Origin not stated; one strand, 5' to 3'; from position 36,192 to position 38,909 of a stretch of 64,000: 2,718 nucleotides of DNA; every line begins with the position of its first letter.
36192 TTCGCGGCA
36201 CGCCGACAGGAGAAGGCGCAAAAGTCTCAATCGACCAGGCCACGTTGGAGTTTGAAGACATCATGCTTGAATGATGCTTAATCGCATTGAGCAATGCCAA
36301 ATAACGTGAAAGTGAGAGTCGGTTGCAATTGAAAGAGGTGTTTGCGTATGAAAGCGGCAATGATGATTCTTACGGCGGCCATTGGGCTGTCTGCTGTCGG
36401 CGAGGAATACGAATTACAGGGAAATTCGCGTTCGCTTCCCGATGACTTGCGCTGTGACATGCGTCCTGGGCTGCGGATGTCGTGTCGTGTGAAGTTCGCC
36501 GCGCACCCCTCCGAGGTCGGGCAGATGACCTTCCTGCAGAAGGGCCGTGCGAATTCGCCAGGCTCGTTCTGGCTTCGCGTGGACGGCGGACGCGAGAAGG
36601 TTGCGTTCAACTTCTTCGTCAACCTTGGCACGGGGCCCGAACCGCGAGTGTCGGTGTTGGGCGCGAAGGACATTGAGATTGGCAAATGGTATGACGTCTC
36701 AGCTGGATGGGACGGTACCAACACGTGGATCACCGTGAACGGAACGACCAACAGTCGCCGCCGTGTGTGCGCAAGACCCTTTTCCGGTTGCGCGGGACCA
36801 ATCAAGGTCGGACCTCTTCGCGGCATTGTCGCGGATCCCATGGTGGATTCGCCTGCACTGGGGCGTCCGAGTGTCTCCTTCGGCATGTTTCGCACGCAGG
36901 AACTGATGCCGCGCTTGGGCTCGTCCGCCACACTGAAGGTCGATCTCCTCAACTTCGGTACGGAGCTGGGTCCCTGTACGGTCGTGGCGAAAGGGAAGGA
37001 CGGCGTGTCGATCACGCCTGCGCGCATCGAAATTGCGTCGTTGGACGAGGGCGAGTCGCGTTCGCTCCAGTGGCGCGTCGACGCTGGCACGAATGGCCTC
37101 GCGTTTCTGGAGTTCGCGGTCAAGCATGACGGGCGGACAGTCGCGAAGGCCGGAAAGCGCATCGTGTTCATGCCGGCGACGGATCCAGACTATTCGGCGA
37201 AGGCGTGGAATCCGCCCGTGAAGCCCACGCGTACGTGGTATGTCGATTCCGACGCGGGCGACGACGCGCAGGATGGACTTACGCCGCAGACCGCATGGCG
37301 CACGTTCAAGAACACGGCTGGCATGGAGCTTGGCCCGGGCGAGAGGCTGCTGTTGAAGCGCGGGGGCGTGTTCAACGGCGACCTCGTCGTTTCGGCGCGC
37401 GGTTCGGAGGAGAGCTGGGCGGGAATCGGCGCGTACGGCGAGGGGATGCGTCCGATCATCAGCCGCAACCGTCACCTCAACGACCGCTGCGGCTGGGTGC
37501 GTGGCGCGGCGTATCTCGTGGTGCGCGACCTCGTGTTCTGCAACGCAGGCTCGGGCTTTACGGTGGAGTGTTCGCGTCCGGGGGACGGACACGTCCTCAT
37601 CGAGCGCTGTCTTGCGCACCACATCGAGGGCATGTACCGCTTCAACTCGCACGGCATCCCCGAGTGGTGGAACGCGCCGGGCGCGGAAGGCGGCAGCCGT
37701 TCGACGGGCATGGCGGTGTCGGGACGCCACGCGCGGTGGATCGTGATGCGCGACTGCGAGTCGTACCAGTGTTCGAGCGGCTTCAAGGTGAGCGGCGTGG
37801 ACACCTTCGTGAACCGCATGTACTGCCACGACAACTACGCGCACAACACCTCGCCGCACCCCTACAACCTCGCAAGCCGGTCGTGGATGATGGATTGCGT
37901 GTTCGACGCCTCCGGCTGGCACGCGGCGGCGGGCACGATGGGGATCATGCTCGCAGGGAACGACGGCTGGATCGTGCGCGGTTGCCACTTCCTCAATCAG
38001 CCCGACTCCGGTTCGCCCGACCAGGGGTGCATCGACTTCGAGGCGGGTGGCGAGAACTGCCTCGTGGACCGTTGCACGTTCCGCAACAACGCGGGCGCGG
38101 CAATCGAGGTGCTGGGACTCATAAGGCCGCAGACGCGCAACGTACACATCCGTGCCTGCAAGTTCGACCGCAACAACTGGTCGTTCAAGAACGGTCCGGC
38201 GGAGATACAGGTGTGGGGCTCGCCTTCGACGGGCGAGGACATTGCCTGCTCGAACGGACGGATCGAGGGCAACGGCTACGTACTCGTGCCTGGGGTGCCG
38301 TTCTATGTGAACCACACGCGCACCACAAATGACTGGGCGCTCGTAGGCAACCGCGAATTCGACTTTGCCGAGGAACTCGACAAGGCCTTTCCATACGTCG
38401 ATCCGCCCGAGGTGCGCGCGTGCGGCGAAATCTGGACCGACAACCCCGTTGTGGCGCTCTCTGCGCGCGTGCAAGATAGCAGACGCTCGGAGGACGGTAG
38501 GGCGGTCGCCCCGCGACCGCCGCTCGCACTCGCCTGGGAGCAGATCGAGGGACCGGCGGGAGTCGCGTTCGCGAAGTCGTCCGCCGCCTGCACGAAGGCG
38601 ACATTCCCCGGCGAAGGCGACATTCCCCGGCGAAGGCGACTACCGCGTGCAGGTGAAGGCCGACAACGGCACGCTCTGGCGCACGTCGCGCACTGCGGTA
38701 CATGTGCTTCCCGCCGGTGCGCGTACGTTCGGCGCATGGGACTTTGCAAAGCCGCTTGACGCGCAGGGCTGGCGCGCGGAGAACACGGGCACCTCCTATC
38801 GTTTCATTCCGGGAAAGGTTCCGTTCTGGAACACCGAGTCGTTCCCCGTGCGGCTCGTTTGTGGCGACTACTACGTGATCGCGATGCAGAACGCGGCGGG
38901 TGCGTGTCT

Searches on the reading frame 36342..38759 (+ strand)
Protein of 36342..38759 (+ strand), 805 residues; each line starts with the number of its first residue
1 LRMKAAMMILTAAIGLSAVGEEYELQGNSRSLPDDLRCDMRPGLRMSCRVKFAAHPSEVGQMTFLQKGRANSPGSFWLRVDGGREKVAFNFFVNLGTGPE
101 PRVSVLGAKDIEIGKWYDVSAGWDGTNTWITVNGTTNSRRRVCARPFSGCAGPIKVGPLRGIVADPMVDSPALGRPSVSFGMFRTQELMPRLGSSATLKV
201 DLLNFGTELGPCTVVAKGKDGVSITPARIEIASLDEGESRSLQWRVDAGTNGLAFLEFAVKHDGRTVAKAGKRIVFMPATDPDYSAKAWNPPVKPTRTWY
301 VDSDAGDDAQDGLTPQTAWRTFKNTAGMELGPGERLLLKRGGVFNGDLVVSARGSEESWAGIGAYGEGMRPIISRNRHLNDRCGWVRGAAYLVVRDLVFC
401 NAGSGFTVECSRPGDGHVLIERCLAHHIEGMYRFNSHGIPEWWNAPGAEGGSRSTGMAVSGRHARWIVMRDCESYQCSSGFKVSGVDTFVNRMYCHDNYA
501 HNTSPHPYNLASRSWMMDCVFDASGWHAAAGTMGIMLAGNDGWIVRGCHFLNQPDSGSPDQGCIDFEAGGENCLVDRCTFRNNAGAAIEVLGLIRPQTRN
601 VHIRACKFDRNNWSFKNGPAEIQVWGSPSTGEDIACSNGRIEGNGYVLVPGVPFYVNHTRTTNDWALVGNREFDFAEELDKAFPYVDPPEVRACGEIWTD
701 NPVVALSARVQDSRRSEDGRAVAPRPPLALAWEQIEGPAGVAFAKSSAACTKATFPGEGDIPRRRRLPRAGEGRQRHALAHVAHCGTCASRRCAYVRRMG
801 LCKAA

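Call 86: search_protein_families(library=pfam, proteins=[window:36342-38759:+], max_evalue=0.001)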
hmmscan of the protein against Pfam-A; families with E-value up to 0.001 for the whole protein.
window:36342-38759:+ (805 aa): 2 families
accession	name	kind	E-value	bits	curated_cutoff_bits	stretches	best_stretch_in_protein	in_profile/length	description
PF13229.12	Beta_helix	-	3.2e-08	33.8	25.9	1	454-625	23-145/158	Right handed beta helix region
PF13385.13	Laminin_G_3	-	0.00022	21.8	27.6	1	62-142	35-107/151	Concanavalin A-like lectin/glucanases superfamily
